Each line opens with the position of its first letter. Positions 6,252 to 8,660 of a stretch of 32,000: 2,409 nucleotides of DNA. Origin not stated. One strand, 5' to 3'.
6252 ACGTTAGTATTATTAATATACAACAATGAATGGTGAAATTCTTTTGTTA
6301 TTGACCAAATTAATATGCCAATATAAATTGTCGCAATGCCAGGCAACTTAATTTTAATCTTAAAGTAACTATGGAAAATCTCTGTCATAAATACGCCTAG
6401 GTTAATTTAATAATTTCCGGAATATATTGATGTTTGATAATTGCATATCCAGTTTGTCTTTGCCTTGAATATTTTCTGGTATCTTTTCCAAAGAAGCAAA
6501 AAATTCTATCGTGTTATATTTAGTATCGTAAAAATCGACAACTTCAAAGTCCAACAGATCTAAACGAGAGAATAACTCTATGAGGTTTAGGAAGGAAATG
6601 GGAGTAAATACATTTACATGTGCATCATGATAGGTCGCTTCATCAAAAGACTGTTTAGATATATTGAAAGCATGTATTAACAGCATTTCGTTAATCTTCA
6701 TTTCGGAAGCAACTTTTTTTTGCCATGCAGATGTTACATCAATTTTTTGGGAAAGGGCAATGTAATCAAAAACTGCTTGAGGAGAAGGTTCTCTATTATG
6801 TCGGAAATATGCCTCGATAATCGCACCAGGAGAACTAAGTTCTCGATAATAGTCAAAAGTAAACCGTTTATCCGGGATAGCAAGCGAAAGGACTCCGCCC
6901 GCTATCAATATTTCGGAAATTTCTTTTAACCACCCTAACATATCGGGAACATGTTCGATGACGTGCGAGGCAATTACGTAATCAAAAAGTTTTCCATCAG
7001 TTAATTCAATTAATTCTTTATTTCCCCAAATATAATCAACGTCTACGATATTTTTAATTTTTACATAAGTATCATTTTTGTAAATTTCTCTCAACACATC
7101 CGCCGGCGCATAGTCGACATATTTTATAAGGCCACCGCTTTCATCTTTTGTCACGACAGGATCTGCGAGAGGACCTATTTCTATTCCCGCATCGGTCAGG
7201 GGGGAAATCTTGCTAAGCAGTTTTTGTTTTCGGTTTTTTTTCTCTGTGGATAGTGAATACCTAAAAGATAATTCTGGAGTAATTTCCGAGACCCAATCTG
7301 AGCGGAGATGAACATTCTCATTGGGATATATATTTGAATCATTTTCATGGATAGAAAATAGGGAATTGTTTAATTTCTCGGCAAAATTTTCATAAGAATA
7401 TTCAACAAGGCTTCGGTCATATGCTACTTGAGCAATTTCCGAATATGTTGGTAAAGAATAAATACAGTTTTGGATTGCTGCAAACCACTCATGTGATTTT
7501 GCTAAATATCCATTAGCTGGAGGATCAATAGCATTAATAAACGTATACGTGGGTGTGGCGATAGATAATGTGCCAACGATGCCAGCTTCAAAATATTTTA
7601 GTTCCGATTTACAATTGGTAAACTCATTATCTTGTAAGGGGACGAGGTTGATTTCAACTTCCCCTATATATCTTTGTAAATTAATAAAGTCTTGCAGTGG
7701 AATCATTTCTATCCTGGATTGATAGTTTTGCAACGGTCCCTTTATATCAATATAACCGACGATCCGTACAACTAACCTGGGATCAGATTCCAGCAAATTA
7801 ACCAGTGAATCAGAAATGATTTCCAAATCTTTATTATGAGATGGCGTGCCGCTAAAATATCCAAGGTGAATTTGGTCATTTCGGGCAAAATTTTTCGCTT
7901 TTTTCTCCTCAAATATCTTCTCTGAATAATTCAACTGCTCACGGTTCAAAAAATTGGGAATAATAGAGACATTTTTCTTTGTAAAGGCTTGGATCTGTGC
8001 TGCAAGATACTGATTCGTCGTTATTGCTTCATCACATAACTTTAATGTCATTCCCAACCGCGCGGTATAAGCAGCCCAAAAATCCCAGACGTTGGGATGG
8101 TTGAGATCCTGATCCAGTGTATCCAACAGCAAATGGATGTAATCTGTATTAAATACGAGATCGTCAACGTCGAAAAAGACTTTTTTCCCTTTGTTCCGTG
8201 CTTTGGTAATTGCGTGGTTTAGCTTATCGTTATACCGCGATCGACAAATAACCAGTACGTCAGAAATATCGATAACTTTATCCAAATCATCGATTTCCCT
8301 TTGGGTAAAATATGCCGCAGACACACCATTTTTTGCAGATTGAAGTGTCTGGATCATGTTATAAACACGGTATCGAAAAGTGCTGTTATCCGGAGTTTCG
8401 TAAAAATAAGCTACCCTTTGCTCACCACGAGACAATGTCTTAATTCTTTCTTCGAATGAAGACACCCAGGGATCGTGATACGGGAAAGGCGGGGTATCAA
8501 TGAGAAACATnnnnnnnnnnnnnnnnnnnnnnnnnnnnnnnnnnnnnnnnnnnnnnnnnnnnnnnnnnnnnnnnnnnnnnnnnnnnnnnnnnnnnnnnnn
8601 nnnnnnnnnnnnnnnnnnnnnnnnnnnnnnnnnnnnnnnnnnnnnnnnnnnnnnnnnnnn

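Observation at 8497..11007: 836-aa methyltransferase / ~120-aa coiled coil / WsaF-like glycosyltransferase: candidate single-polypeptide polymerase-terminator with a molecular ruler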

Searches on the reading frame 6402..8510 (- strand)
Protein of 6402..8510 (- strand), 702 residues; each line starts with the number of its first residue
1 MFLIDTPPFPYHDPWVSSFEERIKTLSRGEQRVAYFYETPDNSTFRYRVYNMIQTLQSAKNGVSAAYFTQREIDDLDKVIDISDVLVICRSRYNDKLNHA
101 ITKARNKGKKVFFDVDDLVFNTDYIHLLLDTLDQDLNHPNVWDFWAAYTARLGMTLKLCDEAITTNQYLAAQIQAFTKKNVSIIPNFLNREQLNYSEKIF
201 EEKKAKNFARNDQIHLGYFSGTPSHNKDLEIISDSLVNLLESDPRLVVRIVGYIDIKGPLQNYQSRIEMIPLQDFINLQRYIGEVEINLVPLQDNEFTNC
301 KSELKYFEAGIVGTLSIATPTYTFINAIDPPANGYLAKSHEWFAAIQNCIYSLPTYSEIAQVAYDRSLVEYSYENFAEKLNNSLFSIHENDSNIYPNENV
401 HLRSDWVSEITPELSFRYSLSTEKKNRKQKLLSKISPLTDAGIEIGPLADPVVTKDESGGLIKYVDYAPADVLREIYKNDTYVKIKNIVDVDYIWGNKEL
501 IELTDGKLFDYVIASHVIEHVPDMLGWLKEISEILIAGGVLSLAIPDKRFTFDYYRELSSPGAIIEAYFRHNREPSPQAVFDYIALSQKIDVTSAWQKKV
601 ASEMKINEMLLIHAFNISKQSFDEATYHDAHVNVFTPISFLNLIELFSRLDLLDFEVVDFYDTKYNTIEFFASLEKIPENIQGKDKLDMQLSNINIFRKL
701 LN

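Call 3: search_protein_families(library=pfam, proteins=[window:6402-8510:-], max_evalue=0.01)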
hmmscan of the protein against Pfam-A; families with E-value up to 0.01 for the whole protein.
window:6402-8510:- (702 aa): 5 families
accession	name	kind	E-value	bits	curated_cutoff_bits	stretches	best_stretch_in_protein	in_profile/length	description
PF13489.12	Methyltransf_23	-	7.4e-07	29.5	27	1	505-557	78-124/164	Methyltransferase domain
PF08241.18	Methyltransf_11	-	1.9e-05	25.6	21.2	1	486-542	43-94/95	Methyltransferase domain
PF08242.18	Methyltransf_12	-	2.1e-05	25.6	30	1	502-541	59-98/98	Methyltransferase domain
PF01209.24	Ubie_methyltran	-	0.00024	21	20.1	1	482-542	91-150/233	ubiE/COQ5 methyltransferase family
PF13692.12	Glyco_trans_1_4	-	0.0031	18.2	27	0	218-348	6-138/142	Glycosyl transferases group 1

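Call 4: search_protein_families(library=ncbifam, proteins=[window:6402-8510:-], max_evalue=0.01)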
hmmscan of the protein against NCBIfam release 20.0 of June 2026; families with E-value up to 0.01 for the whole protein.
window:6402-8510:- (702 aa): 4 families
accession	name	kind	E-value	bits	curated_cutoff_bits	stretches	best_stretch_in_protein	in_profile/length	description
TIGR01983.1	UbiG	equivalog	9.7e-05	21.8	102.95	1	478-544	86-152/228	bifunctional 2-polyprenyl-6-hydroxyphenol methylase/3-demethylubiquinol 3-O-methyltransferase UbiG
NF001243.0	PRK00216.1-4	equivalog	0.0018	17.7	235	0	483-541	92-149/237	demethylmenaquinone methyltransferase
TIGR02752.1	MenG_heptapren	equivalog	0.0039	16.7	419.85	0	483-541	90-147/231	demethylmenaquinone methyltransferase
NF041536.1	ArsM_DUF2284_UU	exception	0.0049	15.2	575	1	477-544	115-181/459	arsenite methyltransferase/DUF2284 domain selenoprotein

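Call 12: list_cluster_members(proteins=[P0001, window:6402-8510:-, window:14119-16050:-, window:3245-4003:-, window:4614-5756:-])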
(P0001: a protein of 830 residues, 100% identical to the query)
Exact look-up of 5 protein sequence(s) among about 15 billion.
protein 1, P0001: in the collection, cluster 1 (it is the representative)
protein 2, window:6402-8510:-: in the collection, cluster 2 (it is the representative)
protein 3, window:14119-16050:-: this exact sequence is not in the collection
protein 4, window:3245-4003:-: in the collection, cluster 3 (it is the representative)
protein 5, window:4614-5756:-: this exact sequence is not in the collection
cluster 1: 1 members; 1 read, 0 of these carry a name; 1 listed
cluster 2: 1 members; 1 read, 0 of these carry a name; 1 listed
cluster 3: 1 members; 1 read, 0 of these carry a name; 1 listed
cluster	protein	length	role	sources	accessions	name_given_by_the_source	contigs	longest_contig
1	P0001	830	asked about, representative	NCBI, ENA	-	-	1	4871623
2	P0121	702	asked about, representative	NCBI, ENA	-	-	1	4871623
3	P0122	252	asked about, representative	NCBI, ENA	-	-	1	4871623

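Call 39: search_protein_families(library=pfam, proteins=[window:6402-8510:-], max_evalue=0.01)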
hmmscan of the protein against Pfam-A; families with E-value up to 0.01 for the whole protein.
window:6402-8510:- (702 aa): 5 families
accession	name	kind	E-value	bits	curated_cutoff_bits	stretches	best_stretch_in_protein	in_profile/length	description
PF13489.12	Methyltransf_23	-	7.4e-07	29.5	27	1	505-557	78-124/164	Methyltransferase domain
PF08241.18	Methyltransf_11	-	1.9e-05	25.6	21.2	1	486-542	43-94/95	Methyltransferase domain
PF08242.18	Methyltransf_12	-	2.1e-05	25.6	30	1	502-541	59-98/98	Methyltransferase domain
PF01209.24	Ubie_methyltran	-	0.00024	21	20.1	1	482-542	91-150/233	ubiE/COQ5 methyltransferase family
PF13692.12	Glyco_trans_1_4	-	0.0031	18.2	27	0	218-348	6-138/142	Glycosyl transferases group 1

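Call 41: find_homologous_proteins(query=window:6402-8510:-, max_evalue=0.00001)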
Query window:6402-8510:- (702 aa): 2059 proteins with E <= 0.00001 among 8000 candidates; the best 120 are listed.
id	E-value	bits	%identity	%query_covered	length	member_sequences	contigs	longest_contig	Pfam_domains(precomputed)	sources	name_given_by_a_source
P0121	0.0e+0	1591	100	100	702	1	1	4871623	PF13489.13,PF08241.19,PF08242.19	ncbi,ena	-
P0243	1.4e-218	746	52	98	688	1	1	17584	PF13489.13,PF08242.19,PF13692.13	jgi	jgi:glycosyltransferase involved in cell wall biosynthesis/2-polyprenyl-3-methyl-5-hydroxy-6-metoxy-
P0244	1.9e-172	594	67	55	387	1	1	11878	PF00534.27,PF13692.13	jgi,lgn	jgi:glycosyltransferase involved in cell wall biosynthesis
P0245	4.5e-167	576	64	55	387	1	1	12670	PF00534.27,PF13692.13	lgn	-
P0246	4.7e-165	569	64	55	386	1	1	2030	PF00534.27,PF13692.13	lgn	-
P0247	9.9e-165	568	63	56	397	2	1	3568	PF13692.13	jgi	jgi:glycosyltransferase involved in cell wall biosynthesis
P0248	5.1e-164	566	60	55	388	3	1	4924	PF13692.13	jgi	jgi:glycosyltransferase involved in cell wall biosynthesis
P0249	5.5e-164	566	64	55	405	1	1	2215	-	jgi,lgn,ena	-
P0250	4.1e-160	553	60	55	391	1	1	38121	PF13692.13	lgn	-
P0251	4.2e-160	553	62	55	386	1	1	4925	PF00534.27,PF13692.13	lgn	-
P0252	4.3e-160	553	41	97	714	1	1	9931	-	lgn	-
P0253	1.4e-159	551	40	100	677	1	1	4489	PF13489.13,PF13692.13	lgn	-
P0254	3.2e-159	550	64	52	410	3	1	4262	PF00534.27,PF13692.13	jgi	-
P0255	4.9e-159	549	41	100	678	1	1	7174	PF13489.13,PF13692.13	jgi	jgi:glycosyltransferase involved in cell wall biosynthesis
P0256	1.9e-158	547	61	55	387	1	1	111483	PF13692.13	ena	-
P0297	1.5e-141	491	38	96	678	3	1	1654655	PF13489.13,PF08242.19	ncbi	ncbi:MAG: methyltransferase domain-containing protein [Xanthobacteraceae bacterium]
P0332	7.5e-133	463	37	96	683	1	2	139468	PF13489.13,PF13692.13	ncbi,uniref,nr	ncbi:methyltransferase domain-containing protein [Methylobacterium marchantiae]|uniref:Methyltransfe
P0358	1.5e-130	455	39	90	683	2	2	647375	PF13489.13,PF13692.13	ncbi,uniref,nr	ncbi:Ubiquinone biosynthesis O-methyltransferase, mitochondrial [Methylobacterium bullatum]|uniref:U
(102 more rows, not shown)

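Call 46: search_solved_structures(query=window:6402-8510:-, max_evalue=1)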
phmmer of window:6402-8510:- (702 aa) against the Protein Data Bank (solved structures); distinct sequences matched with E-value up to 1: 8.
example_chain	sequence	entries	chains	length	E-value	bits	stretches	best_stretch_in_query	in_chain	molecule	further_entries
2p35_A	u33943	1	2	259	0.12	14.2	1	497-599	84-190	Trans-aconitate 2-methyltransferase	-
1w6t_A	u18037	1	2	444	0.12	14.1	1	101-186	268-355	ENOLASE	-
6uv6_A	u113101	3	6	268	0.14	13.9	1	508-544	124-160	D-glucose O-methyltransferase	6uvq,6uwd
2p7h_A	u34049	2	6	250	0.15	13.8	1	507-571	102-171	Hypothetical protein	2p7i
4ewj_A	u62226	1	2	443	0.39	12.4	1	101-183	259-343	Enolase 2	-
7ugu_G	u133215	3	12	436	0.88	11.3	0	102-183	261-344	Enolase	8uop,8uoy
3zlf_A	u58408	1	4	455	0.95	11.2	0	102-183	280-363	ENOLASE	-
3zlh_A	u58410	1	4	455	0.95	11.2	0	102-183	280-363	ENOLASE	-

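Call 56: predict_structure(alignment_id=A2)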
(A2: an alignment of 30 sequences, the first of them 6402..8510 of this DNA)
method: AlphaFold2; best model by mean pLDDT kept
length: 702 residues; sequences in the alignment: 30
mean_pLDDT: 78.5   pTM: 0.57
mean pLDDT of the five models: 78.5, 75.2, 72.0, 71.9, 66.3
residues with pLDDT >= 90: 283; 70-90: 223; 50-70: 106; < 50: 90
segments of 3 or more residues with pLDDT < 50: 388-425, 436-455, 462-466, 592-596, 598-600
pLDDT, mean of each block of 10 residues (from residue 1): 93 89 94 95 88 90 92 94 96 94 96 92 87 82 89 95 94 92 93 96 96 94 77 95 97 88 95 91 97 86 93 96 90 89 93 92 96 91 71 34 31 28 42 47 41 48 51 62 56 59 74 71 87 83 63 65 86 82 73 48 61 84 74 78 82 81 57 77 51 56 49
secondary structure, 60 per line:
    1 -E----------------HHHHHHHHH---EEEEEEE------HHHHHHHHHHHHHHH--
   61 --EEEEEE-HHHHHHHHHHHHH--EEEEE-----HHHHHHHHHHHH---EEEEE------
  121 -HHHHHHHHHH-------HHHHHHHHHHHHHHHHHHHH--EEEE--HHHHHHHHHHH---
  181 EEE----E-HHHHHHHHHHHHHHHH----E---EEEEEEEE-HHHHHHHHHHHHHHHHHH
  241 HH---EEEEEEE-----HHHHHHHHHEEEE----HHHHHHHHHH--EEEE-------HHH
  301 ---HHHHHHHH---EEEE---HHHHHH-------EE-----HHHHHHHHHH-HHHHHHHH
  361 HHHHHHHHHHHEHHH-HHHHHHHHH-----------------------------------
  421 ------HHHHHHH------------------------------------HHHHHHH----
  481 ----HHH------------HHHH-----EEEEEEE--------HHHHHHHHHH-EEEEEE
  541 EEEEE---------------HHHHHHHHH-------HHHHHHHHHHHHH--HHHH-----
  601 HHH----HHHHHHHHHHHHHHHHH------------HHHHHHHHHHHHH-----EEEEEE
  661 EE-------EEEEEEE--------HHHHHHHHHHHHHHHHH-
elements in order (helices of 4 or more, strands of 3 or more residues): H19-27 E31-37 H44-58 E63-68 H70-82 E85-89 H95-106 E110-114 H122-131 H139-158 E161-164 H167-177 E181-183 H190-205 E214-221 H223-242 E246-252 H258-266 E267-270 H275-284 E287-290 H304-311 E315-318 H322-327 H342-351 H353-371 H377-385 H427-433 H470-476 H500-503 E509-515 H524-533 E535-545 H561-569 H577-589 H592-595 H608-624 H637-649 E655-662 E670-676 H685-701

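Call 59: fold_search(model_id=the predicted structure, library=pdb)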
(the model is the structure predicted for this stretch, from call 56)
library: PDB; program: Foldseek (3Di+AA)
matches with E <= 10: 1703; with E <= 0.001: 409
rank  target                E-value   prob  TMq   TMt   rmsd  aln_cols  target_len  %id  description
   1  4xsp_A                3.6e-12  1.00  0.36  0.64   6.1       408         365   12  Crystal structure of Anabaena Alr3699/HepE in complex with UDP (released 2016-01-13)
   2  6kih_A                3.6e-12  1.00  0.35  0.57   6.6       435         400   13  Sucrose-phosphate synthase (tll1590) from Thermosynechococcus elongatus (released 2020-05-27)
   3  4xsu_A                4.0e-12  1.00  0.35  0.62   6.3       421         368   12  Crystal structure of Anabaena Alr3699/HepE in complex with UDP and glucose (released 2016-01-13)
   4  4xso_A                7.1e-12  1.00  0.34  0.62   6.2       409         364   12  Crystal structure of apo-form Alr3699/HepE from Anabaena sp. strain PCC 7120 (released 2016-01-13)
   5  3c4q_B                8.4e-12  1.00  0.35  0.59   6.2       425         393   11  Structure of the retaining glycosyltransferase MshA : The first step in mycothiol biosynthesis. Organism : Corynebacte (released 2008-04-01)
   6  4xsr_B                1.0e-11  1.00  0.33  0.60   6.8       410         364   12  Crystal structure of Anabaena Alr3699/HepE in complex with UDP-glucose (released 2016-01-13)
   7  4xsu_B                1.1e-11  1.00  0.34  0.61   6.4       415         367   13  Crystal structure of Anabaena Alr3699/HepE in complex with UDP and glucose (released 2016-01-13)
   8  5d00_A                1.6e-11  1.00  0.37  0.68   5.7       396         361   12  Crystal structure of BshA from B. subtilis complexed with N-acetylglucosaminyl-malate and UMP (released 2016-09-07)
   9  3c48_A                2.2e-11  1.00  0.27  0.43  10.0       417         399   12  Structure of the retaining glycosyltransferase MshA: The first step in mycothiol biosynthesis. Organism: Corynebacteri (released 2008-03-25)
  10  3oka_A                2.9e-11  1.00  0.36  0.61   7.9       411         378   12  Crystal structure of Corynebacterium glutamicum PimB' in complex with GDP-Man (triclinic crystal form) (released 2010-09-15)
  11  5d01_B                3.6e-11  1.00  0.37  0.68   6.2       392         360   12  Crystal structure of BshA from B. subtilis complexed with N-acetylglucosaminyl-malate (released 2016-09-07)
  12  7qsg_A                3.6e-11  1.00  0.36  0.63   5.4       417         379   12  Methylmannose polysaccharide mannosyltransferase from M. hassiacum (released 2023-01-25)
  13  8vrf_B                4.3e-11  1.00  0.35  0.51   7.9       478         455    9  Sucrose-phosphate synthase-like protein from Leishmania major (released 2025-08-13)
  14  3c4q_A                4.8e-11  1.00  0.36  0.60   5.9       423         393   12  Structure of the retaining glycosyltransferase MshA : The first step in mycothiol biosynthesis. Organism : Corynebacte (released 2008-04-01)
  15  3mbo_G                4.8e-11  1.00  0.36  0.65   6.5       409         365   13  Crystal Structure of the Glycosyltransferase BaBshA bound with UDP and L-malate (released 2010-09-29)
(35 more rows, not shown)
